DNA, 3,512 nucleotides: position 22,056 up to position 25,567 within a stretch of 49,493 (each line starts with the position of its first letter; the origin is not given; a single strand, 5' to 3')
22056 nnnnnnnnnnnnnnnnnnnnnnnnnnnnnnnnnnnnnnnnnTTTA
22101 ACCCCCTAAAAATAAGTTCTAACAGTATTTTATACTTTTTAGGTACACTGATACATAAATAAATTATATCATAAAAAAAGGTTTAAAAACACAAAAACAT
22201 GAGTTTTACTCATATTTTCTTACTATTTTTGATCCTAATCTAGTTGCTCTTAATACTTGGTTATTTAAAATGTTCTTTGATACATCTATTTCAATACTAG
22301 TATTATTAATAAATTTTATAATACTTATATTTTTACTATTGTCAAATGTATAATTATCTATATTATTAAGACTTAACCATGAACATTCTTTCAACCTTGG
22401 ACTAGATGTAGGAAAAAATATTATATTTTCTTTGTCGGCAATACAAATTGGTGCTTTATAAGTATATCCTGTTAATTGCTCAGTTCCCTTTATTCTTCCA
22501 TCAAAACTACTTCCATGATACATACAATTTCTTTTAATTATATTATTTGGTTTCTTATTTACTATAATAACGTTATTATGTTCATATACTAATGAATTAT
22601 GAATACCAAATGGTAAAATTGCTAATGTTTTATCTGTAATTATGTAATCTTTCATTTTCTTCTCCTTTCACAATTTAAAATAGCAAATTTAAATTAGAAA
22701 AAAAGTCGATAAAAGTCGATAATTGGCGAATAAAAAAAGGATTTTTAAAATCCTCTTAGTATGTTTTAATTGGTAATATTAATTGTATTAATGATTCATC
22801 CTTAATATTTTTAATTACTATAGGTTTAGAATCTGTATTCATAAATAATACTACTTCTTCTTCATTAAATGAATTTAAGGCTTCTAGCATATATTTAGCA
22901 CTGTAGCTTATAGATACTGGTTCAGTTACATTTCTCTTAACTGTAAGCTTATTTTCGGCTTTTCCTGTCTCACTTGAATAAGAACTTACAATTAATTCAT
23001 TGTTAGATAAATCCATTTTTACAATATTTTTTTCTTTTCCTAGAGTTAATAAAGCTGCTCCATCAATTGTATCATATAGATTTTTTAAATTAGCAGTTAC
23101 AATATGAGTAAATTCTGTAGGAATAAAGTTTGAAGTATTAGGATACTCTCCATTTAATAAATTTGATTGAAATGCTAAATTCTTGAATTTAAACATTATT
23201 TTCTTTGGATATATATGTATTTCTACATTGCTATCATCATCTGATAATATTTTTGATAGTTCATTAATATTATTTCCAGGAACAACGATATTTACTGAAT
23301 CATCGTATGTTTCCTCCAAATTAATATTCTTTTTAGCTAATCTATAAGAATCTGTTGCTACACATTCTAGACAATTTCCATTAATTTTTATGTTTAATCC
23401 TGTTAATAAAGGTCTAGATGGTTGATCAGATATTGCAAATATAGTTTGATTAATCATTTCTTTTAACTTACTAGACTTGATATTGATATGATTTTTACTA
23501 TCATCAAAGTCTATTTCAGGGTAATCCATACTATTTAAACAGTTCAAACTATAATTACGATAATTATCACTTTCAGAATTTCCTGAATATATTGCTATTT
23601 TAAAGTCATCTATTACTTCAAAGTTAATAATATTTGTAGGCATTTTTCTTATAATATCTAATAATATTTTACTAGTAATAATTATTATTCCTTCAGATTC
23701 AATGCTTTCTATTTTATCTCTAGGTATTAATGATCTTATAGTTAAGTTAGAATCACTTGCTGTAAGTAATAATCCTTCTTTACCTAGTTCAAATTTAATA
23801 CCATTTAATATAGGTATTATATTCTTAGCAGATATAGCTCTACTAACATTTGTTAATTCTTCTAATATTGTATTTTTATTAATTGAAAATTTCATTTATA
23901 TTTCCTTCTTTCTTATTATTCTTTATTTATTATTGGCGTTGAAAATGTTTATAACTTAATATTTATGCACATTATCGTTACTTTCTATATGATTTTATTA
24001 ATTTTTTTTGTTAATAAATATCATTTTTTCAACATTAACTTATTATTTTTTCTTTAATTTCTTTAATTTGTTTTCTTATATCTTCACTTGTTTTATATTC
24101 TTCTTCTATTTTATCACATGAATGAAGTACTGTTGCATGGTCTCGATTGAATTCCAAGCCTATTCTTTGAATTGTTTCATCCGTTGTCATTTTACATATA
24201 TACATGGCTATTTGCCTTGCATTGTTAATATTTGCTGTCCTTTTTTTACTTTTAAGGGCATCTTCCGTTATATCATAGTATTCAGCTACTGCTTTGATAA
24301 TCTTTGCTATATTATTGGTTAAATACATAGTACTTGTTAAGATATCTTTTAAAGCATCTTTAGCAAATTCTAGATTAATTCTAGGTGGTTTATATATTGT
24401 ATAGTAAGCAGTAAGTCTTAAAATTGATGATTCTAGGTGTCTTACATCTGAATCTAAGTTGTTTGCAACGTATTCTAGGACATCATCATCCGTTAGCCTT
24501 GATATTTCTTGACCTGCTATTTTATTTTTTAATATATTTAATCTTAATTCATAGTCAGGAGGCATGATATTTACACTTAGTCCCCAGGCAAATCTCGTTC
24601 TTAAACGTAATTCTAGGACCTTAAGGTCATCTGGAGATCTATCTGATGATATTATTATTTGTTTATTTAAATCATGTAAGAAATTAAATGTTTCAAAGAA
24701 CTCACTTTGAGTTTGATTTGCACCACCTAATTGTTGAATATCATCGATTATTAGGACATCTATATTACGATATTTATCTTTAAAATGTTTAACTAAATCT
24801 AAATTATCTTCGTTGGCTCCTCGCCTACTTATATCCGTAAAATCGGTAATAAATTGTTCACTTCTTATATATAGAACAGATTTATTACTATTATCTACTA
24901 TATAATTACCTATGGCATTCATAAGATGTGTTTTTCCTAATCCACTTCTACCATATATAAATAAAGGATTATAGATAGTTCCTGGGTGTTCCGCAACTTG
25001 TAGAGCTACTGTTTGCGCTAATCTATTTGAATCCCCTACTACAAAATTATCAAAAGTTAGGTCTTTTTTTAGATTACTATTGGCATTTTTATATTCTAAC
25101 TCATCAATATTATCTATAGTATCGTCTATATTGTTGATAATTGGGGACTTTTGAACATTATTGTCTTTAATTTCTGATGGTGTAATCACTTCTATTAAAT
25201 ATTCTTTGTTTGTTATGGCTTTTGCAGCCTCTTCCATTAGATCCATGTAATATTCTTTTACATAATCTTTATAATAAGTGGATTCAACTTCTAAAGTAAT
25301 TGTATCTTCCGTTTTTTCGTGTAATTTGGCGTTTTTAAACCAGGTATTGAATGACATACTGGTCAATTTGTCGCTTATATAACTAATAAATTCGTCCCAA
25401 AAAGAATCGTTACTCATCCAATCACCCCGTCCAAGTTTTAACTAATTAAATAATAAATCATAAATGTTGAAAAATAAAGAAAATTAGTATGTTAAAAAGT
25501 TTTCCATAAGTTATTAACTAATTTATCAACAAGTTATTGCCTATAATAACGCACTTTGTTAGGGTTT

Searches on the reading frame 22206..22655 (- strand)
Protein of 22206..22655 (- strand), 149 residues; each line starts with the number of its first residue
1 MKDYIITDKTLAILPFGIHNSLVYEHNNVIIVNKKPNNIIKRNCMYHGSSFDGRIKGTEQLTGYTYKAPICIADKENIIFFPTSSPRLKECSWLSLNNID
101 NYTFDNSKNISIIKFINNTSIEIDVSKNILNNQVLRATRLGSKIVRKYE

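Call 9: search_protein_families(library=pfam, proteins=[window:22206-22655:-])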
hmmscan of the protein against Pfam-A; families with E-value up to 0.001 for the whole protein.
window:22206-22655:- (149 aa): 1 family
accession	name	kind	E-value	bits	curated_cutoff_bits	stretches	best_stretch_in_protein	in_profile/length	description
PF06338.17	ComK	-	5.2e-41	140.4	22.3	1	2-145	2-148/152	ComK protein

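Call 29: search_protein_families(library=ncbifam, proteins=[window:22206-22655:-], max_evalue=0.01)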
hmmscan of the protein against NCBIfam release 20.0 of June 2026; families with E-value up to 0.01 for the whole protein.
window:22206-22655:- (149 aa): 0 families

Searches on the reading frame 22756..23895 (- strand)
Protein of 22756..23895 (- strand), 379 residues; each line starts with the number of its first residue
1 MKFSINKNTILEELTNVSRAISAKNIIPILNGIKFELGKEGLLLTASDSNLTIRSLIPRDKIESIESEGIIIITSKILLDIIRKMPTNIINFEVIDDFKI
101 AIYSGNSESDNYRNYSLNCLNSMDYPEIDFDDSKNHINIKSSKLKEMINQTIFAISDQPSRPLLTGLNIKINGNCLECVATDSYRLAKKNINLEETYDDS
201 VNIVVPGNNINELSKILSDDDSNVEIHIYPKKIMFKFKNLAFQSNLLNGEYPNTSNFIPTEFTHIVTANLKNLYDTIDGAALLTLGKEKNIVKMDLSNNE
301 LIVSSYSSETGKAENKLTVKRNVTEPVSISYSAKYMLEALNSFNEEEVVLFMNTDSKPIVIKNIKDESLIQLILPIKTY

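Call 9: search_protein_families(library=pfam, proteins=[window:22756-23895:-])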
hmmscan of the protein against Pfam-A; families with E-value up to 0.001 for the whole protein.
window:22756-23895:- (379 aa): 3 families
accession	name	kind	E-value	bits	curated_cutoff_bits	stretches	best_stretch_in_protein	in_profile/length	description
PF02767.21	DNA_pol3_beta_2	-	1.2e-41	142.1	27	1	139-253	2-116/116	DNA polymerase III beta subunit, central domain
PF00712.24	DNA_pol3_beta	-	8e-32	110.4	24.4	2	1-129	1-120/120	DNA polymerase III beta subunit, N-terminal domain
PF02768.20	DNA_pol3_beta_3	-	6.1e-23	81.3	27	1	257-376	3-120/121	DNA polymerase III beta subunit, C-terminal domain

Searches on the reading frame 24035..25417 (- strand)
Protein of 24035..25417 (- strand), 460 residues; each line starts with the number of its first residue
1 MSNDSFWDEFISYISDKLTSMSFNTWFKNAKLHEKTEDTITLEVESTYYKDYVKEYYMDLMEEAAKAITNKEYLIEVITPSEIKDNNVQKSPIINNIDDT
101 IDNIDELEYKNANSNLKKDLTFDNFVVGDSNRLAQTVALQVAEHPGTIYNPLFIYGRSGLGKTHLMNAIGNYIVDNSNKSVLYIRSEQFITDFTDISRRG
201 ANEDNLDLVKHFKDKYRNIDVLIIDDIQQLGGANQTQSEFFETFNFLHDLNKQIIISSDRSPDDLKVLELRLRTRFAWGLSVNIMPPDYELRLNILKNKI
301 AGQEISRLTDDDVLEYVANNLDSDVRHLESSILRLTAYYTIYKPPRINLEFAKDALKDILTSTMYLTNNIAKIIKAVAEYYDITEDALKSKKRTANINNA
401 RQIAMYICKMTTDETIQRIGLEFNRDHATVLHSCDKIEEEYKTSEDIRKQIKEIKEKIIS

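Call 9: search_protein_families(library=pfam, proteins=[window:24035-25417:-])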
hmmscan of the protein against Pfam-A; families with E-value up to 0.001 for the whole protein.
window:24035-25417:- (460 aa): 11 families
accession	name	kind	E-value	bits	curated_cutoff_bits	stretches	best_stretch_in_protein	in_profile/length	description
PF00308.24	Bac_DnaA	-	1.7e-58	197.8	23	1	116-282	1-161/162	Bacterial DnaA ATPAse domain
PF08299.17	Bac_DnaA_C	-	1.8e-26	92.4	31.5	1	370-437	1-69/69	Bacterial dnaA protein helix-turn-helix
PF11638.13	DnaA_N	-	3.5e-11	43.1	24.6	1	5-66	2-64/65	DnaA N-terminal domain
PF13479.12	AAA_24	-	3.6e-06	27.4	27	1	152-230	5-76/195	AAA domain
PF13401.12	AAA_22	-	7.6e-06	26.7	27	1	152-250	8-110/130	AAA domain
PF00004.35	AAA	-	1.8e-05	25.6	21.2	1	153-265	2-114/131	ATPase family associated with various cellular activities (AAA)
PF01695.23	IstB_IS21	-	3.6e-05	23.8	24.1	1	152-259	95-193/238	IstB-like ATP binding protein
PF01637.24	ATPase_2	-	0.00027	21.3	33.2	0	149-186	20-56/225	ATPase domain predominantly from Archaea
PF13173.12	AAA_14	-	0.00039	20.9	27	1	151-243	4-87/129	AAA domain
PF00910.28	RNA_helicase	-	0.00062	20.7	21.5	0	153-233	2-64/105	RNA helicase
PF13191.12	AAA_16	-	0.00092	20.2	32.6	0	142-196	19-72/167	AAA ATPase domain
